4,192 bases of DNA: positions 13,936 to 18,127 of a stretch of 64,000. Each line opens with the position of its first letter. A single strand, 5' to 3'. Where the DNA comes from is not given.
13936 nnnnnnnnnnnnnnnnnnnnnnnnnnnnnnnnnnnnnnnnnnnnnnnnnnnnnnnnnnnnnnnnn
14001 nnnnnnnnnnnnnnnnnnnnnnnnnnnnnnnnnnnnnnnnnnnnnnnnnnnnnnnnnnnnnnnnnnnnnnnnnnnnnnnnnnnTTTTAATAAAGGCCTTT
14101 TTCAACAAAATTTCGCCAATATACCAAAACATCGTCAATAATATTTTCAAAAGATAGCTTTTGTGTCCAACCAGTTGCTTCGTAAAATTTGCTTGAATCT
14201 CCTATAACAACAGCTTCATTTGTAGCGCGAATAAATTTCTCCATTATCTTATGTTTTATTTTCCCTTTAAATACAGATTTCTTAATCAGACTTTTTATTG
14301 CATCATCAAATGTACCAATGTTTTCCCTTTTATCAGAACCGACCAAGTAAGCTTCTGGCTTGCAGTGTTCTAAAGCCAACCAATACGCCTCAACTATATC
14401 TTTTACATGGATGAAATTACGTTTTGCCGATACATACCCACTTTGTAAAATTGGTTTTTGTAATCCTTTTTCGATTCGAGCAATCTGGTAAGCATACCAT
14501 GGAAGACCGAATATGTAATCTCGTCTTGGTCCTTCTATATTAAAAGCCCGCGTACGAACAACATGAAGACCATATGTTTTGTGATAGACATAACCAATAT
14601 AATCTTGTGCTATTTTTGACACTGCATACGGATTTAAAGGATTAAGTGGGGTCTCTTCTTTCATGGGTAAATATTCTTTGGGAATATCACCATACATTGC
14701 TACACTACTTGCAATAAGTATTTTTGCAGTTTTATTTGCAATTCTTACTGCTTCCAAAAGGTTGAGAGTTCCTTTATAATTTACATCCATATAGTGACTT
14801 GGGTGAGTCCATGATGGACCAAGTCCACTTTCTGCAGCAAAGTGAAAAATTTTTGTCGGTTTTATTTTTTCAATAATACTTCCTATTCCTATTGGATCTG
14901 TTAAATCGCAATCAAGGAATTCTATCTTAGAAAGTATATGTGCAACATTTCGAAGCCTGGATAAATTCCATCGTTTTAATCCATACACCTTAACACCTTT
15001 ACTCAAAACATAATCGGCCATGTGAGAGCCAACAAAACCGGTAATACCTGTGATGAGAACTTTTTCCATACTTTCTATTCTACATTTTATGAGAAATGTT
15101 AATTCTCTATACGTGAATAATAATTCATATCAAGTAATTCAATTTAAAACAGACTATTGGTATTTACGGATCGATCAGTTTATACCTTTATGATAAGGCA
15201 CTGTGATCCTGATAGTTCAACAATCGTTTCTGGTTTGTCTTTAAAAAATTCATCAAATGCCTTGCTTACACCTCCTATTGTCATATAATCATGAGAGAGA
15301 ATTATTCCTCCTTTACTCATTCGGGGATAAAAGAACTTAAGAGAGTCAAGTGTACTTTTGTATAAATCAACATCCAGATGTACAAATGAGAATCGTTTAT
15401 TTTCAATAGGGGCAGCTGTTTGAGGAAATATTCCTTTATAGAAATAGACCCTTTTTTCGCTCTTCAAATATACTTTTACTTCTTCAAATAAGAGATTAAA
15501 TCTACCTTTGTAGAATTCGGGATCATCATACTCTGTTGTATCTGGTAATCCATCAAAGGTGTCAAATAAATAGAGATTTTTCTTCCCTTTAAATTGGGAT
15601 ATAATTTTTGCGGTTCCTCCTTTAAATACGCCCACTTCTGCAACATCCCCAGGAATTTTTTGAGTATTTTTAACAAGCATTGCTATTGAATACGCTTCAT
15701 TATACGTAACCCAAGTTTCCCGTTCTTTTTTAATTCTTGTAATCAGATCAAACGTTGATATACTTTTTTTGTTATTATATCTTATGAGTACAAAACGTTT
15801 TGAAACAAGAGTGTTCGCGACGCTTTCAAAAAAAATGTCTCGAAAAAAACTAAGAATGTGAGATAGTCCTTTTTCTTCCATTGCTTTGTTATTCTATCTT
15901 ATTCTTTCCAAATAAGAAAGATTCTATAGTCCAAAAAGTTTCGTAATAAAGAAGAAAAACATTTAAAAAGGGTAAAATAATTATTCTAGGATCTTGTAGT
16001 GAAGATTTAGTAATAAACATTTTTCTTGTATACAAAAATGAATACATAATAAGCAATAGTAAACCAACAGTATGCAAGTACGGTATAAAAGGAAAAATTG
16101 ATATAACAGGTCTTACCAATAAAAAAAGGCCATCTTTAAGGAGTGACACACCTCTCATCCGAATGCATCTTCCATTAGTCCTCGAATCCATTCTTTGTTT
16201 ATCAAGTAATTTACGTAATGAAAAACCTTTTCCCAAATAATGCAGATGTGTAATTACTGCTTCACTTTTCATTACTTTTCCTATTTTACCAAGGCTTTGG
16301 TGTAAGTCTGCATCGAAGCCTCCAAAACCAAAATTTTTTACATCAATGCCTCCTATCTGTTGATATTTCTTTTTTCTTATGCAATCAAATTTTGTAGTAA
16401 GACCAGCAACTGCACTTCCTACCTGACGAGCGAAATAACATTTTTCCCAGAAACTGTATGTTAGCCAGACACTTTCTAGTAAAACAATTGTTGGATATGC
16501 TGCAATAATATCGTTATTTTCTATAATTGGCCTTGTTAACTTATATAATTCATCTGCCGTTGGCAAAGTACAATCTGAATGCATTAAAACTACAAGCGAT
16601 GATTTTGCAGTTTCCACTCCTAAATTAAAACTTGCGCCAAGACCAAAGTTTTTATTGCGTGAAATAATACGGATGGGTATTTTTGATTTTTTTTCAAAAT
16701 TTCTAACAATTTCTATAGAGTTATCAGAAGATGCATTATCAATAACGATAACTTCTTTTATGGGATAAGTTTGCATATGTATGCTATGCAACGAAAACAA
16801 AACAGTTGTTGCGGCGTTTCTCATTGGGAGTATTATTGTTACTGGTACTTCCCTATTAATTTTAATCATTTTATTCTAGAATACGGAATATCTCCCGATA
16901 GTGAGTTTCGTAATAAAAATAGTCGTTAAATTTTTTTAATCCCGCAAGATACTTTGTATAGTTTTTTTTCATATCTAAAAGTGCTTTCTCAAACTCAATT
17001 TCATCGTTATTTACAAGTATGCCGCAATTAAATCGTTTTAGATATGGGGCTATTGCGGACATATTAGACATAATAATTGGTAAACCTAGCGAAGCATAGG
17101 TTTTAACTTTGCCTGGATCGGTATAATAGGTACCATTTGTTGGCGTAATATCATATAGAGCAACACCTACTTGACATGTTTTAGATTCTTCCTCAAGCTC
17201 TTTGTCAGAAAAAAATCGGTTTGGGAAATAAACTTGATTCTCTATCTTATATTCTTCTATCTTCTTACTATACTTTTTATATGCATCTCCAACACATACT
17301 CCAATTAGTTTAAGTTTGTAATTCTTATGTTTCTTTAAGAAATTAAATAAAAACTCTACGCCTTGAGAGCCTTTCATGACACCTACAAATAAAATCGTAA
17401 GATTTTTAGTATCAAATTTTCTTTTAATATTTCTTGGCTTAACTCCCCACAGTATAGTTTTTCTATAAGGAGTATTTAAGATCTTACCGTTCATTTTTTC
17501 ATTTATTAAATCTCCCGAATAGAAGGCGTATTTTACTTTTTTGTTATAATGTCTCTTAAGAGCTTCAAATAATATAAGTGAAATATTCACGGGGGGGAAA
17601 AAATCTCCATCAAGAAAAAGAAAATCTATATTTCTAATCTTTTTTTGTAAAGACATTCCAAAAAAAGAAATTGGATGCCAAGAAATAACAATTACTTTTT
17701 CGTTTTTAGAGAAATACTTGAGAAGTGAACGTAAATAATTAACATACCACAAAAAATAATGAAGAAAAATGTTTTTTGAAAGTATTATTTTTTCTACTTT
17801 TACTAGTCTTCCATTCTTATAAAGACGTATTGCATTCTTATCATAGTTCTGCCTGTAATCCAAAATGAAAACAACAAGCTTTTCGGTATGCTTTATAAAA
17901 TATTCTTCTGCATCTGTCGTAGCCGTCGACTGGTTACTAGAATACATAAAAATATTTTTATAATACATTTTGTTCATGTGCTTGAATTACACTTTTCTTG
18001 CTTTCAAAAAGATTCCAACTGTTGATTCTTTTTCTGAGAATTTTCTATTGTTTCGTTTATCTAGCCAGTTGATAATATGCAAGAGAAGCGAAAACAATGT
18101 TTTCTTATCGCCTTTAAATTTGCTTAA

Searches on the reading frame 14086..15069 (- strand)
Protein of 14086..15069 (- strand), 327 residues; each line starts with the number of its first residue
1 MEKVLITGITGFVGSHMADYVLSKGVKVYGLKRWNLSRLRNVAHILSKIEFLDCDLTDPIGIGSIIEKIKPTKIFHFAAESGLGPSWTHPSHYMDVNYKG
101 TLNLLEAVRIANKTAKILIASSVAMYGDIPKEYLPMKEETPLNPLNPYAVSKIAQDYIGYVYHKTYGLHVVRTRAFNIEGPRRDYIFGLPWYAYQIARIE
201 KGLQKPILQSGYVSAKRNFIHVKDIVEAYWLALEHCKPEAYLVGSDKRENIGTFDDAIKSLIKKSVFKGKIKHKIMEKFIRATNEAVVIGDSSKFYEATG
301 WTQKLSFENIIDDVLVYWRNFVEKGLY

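Call 7: search_protein_families(library=pfam, proteins=[window:14086-15069:-], max_evalue=0.0001)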
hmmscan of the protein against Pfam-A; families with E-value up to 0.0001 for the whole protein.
window:14086-15069:- (327 aa): 4 families
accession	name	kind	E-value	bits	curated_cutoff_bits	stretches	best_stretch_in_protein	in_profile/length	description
PF16363.11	GDP_Man_Dehyd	-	7.6e-80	269.3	27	1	5-313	1-331/332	GDP-mannose 4,6 dehydratase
PF01370.27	Epimerase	-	3.9e-54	184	20.9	1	4-244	1-240/240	NAD dependent epimerase/dehydratase family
PF04321.23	RmlD_sub_bind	-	7.4e-10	38.8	27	1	3-156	2-133/287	RmlD substrate binding domain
PF01073.25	3Beta_HSD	-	8.5e-09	35.3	22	1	5-158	1-157/280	3-beta hydroxysteroid dehydrogenase/isomerase family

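Call 12: search_protein_families(library=ncbifam, proteins=[window:14086-15069:-], max_evalue=0.00001)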
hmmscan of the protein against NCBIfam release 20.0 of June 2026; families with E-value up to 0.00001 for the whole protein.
window:14086-15069:- (327 aa): 22 families
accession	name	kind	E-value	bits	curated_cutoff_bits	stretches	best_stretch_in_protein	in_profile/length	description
TIGR01472.1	gmd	equivalog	1.1e-48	166.2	415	1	4-315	3-335/342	GDP-mannose 4,6-dehydratase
TIGR04180.1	EDH_00030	hypoth_equivalog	9e-38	130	475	1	4-304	1-295/297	NAD-dependent 4,6-dehydratase LegB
TIGR01181.1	dTDP_gluc_dehyt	equivalog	6.3e-37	127.4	365.1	1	3-315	1-308/321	dTDP-glucose 4,6-dehydratase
TIGR01179.1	galE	equivalog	5.1e-35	120.9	262.3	1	3-187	1-185/332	UDP-glucose 4-epimerase GalE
TIGR02622.1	CDP_4_6_dhtase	equivalog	6.7e-22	78.1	278.45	1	2-324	5-336/352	CDP-glucose 4,6-dehydratase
TIGR02197.1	heptose_epim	equivalog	1.5e-19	70.3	274.6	1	4-313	1-308/316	ADP-glyceromanno-heptose 6-epimerase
NF007490.0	PRK10084.1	subfamily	2.3e-19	69.6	649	1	3-315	2-331/361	dTDP-glucose 4,6-dehydratase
NF007582.0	PRK10217.1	equivalog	4.3e-19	68.8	698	1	1-312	1-325/355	dTDP-glucose 4,6-dehydratase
TIGR03466.1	HpnA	hypoth_equivalog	3.9e-18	65.4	367.65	1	3-142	2-132/327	hopanoid-associated sugar epimerase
NF007956.0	PRK10675.1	subfamily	1.5e-16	60.5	394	1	3-158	2-159/338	UDP-glucose 4-epimerase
NF043036.1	ErythonDh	equivalog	4.2e-16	59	325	1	3-158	2-159/321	D-erythronate dehydrogenase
NF011728.1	PRK15181.1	equivalog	2.8e-15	56.2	760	1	3-232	17-248/348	Vi polysaccharide biosynthesis UDP-N-acetylglucosaminuronic acid C-4 epimerase TviC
NF008360.0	PRK11150.1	equivalog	1.5e-13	50.7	452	1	5-265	3-257/310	ADP-glyceromanno-heptose 6-epimerase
NF041015.1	UDPsulfquin_syn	equivalog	3.1e-11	42.9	575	1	38-128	56-150/384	UDP-sulfoquinovose synthase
NF042423.1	oxyalk_red_Shew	equivalog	2.2e-10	40.1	580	1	2-183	9-179/331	2-alkyl-3-oxoalkanoate reductase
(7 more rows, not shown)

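Call 17: search_solved_structures(query=window:14086-15069:-, max_evalue=1e-20)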
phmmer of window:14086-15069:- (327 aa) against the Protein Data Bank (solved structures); distinct sequences matched with E-value up to 1e-20: 24.
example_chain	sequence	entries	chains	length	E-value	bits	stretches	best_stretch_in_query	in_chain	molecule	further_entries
2pk3_A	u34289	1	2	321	1.5e-48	169.3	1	3-319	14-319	GDP-6-deoxy-D-lyxo-4-hexulose reductase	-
5uzh_A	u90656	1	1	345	1.5e-41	146.3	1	4-312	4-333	NafoA.00085.b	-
7us5_A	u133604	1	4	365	2.1e-38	135.9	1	4-325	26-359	GDP-D-GLYCERO-D-MANNO-HEPTOSE 4,6-DEHYDRATASE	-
1n7g_A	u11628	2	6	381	2.3e-38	135.8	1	4-312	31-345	GDP-D-mannose-4,6-dehydratase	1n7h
2z1m_A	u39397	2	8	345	1.6e-37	133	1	3-313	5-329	GDP-D-mannose dehydratase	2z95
1db3_A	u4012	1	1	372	5.9e-37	131.2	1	4-256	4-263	GDP-MANNOSE 4,6-DEHYDRATASE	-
6gpj_A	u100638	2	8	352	1.2e-36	130.2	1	4-311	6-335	GDP-mannose 4,6 dehydratase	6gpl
5in4_A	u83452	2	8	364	1.4e-36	129.9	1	4-311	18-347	GDP-mannose 4,6 dehydratase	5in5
6gpk_A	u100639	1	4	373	1.5e-36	129.9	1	4-311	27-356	GDP-mannose 4,6 dehydratase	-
1t2a_A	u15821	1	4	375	1.5e-36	129.8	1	4-311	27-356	GDP-mannose 4,6 dehydratase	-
6q94_B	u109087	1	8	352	1.6e-36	129.8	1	4-311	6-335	GDP-mannose 4,6 dehydratase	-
7kf3_A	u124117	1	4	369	1.8e-36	129.5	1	4-315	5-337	GDP-mannose 4,6-dehydratase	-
1rpn_A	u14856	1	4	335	2.5e-34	122.5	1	4-311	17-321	GDP-mannose 4,6-dehydratase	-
6x3b_A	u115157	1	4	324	8.7e-32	114.2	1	3-322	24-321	GDP-6-deoxy-D-mannose reductase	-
2p5u_A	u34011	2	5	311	1.5e-27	100.3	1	3-244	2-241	UDP-glucose 4-epimerase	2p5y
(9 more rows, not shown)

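Call 21: search_solved_structures(query=window:14086-15069:-, max_evalue=1e-36, show_alignments=5)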
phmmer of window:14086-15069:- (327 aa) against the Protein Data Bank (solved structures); distinct sequences matched with E-value up to 1e-36: 6.
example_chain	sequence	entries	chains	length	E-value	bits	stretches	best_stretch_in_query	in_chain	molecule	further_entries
2pk3_A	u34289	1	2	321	1.5e-48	169.3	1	3-319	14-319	GDP-6-deoxy-D-lyxo-4-hexulose reductase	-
5uzh_A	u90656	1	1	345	1.5e-41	146.3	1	4-312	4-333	NafoA.00085.b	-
7us5_A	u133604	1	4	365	2.1e-38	135.9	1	4-325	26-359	GDP-D-GLYCERO-D-MANNO-HEPTOSE 4,6-DEHYDRATASE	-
1n7g_A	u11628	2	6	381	2.3e-38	135.8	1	4-312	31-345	GDP-D-mannose-4,6-dehydratase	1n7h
2z1m_A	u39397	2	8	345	1.6e-37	133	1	3-313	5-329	GDP-D-mannose dehydratase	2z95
1db3_A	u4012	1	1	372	5.9e-37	131.2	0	4-256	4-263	GDP-MANNOSE 4,6-DEHYDRATASE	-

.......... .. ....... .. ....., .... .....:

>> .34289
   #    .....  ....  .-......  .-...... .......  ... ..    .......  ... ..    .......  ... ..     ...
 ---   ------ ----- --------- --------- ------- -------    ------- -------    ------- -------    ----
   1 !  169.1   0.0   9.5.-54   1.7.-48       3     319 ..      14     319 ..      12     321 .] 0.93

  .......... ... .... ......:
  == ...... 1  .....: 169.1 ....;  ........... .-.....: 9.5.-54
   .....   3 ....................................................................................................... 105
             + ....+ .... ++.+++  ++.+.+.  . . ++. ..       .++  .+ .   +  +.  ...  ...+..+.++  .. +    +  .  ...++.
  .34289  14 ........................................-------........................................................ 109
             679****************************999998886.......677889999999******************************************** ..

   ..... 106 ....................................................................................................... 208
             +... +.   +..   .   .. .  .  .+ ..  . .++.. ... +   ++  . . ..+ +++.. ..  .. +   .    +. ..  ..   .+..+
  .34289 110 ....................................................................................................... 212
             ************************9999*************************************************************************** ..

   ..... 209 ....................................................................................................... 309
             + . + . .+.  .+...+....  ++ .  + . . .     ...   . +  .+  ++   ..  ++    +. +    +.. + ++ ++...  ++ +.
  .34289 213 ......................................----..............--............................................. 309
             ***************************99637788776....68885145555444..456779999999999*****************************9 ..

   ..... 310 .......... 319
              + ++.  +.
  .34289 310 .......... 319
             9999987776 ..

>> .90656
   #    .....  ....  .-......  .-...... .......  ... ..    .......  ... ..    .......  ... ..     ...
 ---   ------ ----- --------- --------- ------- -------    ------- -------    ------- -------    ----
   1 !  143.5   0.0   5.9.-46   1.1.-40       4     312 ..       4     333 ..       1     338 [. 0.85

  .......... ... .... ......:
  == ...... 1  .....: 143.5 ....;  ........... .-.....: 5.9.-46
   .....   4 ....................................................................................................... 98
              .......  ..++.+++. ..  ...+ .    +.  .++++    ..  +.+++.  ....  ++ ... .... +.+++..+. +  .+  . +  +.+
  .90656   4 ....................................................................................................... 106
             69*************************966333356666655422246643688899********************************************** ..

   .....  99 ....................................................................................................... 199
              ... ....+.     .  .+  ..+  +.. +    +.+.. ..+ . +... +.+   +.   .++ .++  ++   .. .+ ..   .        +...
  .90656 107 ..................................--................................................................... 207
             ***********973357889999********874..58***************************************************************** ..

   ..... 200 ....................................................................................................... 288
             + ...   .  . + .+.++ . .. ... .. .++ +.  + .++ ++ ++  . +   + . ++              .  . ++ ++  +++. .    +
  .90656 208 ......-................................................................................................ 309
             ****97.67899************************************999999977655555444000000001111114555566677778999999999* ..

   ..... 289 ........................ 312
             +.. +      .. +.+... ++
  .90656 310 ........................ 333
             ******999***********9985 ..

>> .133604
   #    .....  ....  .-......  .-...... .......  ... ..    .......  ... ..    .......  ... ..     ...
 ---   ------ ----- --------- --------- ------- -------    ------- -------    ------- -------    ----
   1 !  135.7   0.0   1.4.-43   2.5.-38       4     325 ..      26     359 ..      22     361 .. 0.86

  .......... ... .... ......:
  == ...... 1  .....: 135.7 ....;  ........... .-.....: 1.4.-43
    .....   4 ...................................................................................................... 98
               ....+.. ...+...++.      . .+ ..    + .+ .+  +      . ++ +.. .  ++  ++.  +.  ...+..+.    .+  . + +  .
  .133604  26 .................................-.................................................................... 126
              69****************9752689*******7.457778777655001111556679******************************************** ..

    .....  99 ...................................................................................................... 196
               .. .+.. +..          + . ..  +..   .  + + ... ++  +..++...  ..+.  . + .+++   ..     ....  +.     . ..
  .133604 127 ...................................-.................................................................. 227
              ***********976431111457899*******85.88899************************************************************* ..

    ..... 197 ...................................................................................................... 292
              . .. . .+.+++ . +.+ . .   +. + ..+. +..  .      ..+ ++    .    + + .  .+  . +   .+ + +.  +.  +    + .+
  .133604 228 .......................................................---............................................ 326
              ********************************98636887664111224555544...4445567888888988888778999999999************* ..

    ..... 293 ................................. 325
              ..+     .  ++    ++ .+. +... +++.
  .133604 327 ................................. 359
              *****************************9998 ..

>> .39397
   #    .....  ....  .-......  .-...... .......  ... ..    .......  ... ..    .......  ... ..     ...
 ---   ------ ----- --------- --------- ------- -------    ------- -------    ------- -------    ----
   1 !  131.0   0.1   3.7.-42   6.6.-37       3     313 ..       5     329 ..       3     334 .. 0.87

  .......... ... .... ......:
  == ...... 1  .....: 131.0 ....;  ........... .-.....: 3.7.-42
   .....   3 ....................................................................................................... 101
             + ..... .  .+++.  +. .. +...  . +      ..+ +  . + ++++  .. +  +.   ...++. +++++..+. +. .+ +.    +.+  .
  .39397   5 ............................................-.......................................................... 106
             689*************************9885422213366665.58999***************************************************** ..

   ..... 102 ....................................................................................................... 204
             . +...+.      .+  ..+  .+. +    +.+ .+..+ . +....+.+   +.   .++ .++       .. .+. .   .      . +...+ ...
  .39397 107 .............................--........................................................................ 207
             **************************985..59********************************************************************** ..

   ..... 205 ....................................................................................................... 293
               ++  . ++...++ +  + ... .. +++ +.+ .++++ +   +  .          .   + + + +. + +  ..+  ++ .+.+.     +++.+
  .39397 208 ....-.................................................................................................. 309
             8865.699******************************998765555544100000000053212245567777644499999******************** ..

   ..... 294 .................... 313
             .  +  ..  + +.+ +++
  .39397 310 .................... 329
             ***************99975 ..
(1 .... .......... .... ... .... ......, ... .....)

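Call 79: find_homologous_proteins(query=window:14086-15069:-, max_evalue=1e-30)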
Query window:14086-15069:- (327 aa): 5602 proteins with E <= 1e-30 among 8000 candidates; the best 120 are listed.
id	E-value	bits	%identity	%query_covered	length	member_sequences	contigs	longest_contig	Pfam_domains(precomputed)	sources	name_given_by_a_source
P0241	2.1e-219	746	100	100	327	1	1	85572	PF04321.24,PF16363.12,PF01073.26,PF01370.28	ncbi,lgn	-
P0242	5.1e-196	669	89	100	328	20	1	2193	PF04321.24,PF16363.12,PF02719.22,PF01073.26,PF01370.28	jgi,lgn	-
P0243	1.2e-194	664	87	100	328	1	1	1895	PF04321.24,PF16363.12,PF01073.26,PF01370.28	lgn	-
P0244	7.8e-192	655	87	100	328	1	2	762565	PF04321.24,PF16363.12,PF02719.22,PF01073.26,PF01370.28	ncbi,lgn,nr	ncbi:MAG: GDP-mannose 4,6-dehydratase [Candidatus Levyibacteriota bacterium]|nr:MAG: GDP-mannose 4,6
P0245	2.1e-191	654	87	100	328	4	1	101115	PF04321.24,PF16363.12,PF02719.22,PF01073.26,PF01370.28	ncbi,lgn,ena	-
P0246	3.7e-186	636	84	100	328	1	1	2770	PF04321.24,PF16363.12,PF02719.22,PF01073.26,PF01370.28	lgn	-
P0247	1.4e-185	635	83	100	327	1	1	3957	PF04321.24,PF16363.12,PF02719.22,PF01073.26,PF01370.28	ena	-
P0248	9.7e-184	628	84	100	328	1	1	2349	PF04321.24,PF16363.12,PF02719.22,PF01073.26,PF01370.28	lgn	-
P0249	5.0e-180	616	82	100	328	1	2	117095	PF04321.24,PF16363.12,PF02719.22,PF01073.26,PF01370.28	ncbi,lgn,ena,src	-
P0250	3.2e-179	614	80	100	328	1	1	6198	PF04321.24,PF16363.12,PF02719.22,PF01073.26,PF01370.28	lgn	-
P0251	7.1e-178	609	80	100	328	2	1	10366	PF04321.24,PF16363.12,PF01073.26,PF01370.28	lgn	-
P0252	2.2e-177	608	79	100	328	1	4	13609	PF04321.24,PF16363.12,PF01073.26,PF01370.28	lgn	-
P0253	6.2e-175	599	80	100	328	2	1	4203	PF04321.24,PF16363.12,PF02719.22,PF01073.26,PF01370.28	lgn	-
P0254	2.3e-173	594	78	100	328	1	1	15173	PF04321.24,PF16363.12,PF02719.22,PF01073.26,PF01370.28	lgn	-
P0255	3.6e-170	584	77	100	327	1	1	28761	PF04321.24,PF16363.12,PF02719.22,PF01073.26,PF01370.28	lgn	-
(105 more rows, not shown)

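Call 81: find_encoding_contigs(protein=P0241, flank=1000, max_places=2)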
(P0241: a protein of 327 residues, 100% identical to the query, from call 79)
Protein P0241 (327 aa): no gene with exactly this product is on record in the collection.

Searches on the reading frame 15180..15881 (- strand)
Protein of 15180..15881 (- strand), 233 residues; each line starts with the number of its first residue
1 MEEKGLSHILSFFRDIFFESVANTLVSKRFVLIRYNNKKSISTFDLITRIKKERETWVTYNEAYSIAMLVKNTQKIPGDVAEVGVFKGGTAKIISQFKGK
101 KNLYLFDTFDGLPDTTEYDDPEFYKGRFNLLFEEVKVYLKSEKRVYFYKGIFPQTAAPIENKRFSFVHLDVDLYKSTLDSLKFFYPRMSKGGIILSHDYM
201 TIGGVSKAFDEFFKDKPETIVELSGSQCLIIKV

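Call 8: search_protein_families(library=pfam, proteins=[window:15180-15881:-], max_evalue=0.0001)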
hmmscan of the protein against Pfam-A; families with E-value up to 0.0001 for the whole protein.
window:15180-15881:- (233 aa): 2 families
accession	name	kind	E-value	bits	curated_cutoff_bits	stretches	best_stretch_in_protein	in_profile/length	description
PF05711.17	TylF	-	3.8e-23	82.5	23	1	72-214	87-244/264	Macrocin-O-methyltransferase (TylF)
PF13578.12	Methyltransf_24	-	3.3e-08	34.8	26.3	1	82-199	2-105/105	Methyltransferase domain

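Call 12: search_protein_families(library=ncbifam, proteins=[window:15180-15881:-], max_evalue=0.00001)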
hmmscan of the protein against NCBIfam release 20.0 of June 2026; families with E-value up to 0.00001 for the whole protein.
window:15180-15881:- (233 aa): 0 families

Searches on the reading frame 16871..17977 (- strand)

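Call 8: search_protein_families(library=pfam, proteins=[window:16871-17977:-], max_evalue=0.0001)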
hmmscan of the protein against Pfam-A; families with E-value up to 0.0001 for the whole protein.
window:16871-17977:- (368 aa): 2 families
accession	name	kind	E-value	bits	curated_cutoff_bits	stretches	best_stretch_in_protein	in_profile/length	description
PF00534.26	Glycos_transf_1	-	1.9e-08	34.5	26.4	1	186-270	9-95/172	Glycosyl transferases group 1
PF13692.12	Glyco_trans_1_4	-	5.9e-08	33.5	27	1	194-336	3-139/142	Glycosyl transferases group 1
